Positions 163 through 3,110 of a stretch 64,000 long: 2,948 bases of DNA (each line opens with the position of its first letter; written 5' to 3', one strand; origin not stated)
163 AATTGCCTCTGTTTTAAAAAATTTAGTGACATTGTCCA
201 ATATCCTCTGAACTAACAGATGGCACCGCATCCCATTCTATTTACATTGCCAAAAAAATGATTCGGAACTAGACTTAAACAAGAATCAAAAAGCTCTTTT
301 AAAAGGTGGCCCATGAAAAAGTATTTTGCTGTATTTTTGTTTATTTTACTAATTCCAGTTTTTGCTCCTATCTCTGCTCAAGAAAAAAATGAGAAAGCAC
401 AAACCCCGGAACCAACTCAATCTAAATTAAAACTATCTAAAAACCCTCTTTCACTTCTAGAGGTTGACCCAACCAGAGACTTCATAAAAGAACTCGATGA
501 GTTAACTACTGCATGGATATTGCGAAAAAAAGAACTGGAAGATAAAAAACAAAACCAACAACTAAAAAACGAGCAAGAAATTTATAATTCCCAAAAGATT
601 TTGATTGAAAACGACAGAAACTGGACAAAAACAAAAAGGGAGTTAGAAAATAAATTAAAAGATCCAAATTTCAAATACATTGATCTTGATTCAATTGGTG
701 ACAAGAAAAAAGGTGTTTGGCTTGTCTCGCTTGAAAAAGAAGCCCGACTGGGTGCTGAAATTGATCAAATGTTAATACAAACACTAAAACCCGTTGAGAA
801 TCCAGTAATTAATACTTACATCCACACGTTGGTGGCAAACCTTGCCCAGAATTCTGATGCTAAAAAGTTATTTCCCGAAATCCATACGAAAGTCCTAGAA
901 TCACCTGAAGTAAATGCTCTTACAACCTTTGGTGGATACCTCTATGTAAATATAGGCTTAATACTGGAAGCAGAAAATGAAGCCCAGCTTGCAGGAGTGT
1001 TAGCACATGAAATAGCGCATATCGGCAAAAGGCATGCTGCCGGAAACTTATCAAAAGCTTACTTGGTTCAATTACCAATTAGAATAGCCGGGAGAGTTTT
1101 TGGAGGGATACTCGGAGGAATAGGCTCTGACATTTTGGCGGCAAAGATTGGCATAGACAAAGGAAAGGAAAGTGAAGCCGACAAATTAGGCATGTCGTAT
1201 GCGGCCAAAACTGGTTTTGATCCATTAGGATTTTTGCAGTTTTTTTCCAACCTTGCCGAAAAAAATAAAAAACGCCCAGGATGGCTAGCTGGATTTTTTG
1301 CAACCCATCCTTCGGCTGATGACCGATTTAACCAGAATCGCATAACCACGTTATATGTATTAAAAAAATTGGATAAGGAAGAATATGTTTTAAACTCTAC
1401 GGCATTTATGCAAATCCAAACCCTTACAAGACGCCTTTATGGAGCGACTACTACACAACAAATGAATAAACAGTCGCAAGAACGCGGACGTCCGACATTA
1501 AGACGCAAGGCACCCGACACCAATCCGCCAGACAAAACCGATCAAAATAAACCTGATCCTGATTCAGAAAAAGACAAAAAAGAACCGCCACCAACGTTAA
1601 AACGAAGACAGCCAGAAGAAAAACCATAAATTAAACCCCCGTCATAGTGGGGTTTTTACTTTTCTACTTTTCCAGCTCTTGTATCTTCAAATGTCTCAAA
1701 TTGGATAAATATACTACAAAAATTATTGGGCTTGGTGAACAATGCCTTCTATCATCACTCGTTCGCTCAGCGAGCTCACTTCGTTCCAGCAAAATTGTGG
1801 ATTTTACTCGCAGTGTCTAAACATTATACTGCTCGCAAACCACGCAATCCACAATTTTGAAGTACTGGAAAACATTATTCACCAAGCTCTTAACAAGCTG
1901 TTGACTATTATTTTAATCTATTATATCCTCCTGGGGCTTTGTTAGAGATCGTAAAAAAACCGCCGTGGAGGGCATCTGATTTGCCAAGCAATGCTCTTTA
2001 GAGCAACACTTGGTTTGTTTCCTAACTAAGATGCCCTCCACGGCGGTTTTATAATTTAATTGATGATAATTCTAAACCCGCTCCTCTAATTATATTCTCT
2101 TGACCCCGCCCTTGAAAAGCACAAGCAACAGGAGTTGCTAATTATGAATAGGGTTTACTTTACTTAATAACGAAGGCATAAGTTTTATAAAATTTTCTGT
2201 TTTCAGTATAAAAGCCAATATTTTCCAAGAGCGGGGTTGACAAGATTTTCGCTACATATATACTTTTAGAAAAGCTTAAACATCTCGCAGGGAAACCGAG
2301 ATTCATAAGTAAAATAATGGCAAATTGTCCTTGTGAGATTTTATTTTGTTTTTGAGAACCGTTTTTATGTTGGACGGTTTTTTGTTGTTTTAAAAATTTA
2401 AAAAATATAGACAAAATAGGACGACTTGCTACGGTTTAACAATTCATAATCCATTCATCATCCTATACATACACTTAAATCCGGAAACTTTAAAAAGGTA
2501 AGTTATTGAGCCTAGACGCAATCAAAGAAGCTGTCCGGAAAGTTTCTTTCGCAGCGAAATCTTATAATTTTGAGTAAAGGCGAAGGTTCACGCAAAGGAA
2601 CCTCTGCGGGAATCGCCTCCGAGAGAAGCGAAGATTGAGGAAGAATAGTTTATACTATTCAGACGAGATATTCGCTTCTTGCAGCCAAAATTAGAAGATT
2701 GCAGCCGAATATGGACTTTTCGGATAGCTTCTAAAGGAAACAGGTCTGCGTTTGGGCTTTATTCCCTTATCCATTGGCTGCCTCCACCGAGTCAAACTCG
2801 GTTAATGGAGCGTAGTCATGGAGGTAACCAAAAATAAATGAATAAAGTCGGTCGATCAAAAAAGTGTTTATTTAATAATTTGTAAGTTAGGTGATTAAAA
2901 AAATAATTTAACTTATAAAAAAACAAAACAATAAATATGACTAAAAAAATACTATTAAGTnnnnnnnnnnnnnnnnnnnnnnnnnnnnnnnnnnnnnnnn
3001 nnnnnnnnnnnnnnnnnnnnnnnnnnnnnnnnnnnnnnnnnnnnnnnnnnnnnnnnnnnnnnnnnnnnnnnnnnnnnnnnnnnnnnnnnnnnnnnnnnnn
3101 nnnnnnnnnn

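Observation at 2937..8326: SipW-type signal peptidase with a TasA/camelysin-like substrate set in a CPR-like genome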

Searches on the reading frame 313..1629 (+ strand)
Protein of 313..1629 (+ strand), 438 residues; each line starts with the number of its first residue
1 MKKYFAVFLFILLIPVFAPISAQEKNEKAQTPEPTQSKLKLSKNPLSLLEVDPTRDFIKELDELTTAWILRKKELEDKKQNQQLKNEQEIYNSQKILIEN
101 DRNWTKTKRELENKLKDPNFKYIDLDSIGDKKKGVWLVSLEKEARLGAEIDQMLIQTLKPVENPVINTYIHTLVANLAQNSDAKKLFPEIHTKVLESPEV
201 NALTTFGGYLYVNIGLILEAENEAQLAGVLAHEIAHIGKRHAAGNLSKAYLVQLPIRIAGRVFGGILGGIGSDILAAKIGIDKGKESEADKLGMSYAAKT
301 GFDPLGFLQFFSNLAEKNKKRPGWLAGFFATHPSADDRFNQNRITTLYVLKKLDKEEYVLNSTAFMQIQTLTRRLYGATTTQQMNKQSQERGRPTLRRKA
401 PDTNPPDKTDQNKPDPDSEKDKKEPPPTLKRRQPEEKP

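Call 64: search_protein_families(library=pfam, proteins=[window:313-1629:+], max_evalue=0.001)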
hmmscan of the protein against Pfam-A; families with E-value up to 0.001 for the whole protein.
window:313-1629:+ (438 aa): 1 family
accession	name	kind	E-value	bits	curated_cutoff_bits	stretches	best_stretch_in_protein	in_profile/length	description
PF01435.24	Peptidase_M48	-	1.5e-22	80.8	20.3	1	167-340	4-180/186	Peptidase family M48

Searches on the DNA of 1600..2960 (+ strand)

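Call 44: search_rna_families(source=window, start=1600, end=2960, threshold=evalue, max_evalue=1)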
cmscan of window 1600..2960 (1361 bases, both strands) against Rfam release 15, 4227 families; matches with E-value up to 1: 2.
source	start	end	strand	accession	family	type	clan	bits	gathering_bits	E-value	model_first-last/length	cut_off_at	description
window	1955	2051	-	RF04117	MIR5200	Gene; miRNA;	-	37.3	70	1.6e-05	1-92/92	no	MIR5200 microRNA precursor family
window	1905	2055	+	RF01606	plasmodium_snoR31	Gene; snRNA; snoRNA; HACA-box;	-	26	60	0.63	1-145/145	no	small nucleolar RNA snoR31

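Call 59: search_dna_similar(query=window:1630-2936:+, collection=phages, mode=distant, max_rows=5)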
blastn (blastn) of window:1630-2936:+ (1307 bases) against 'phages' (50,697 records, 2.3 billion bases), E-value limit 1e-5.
No match.
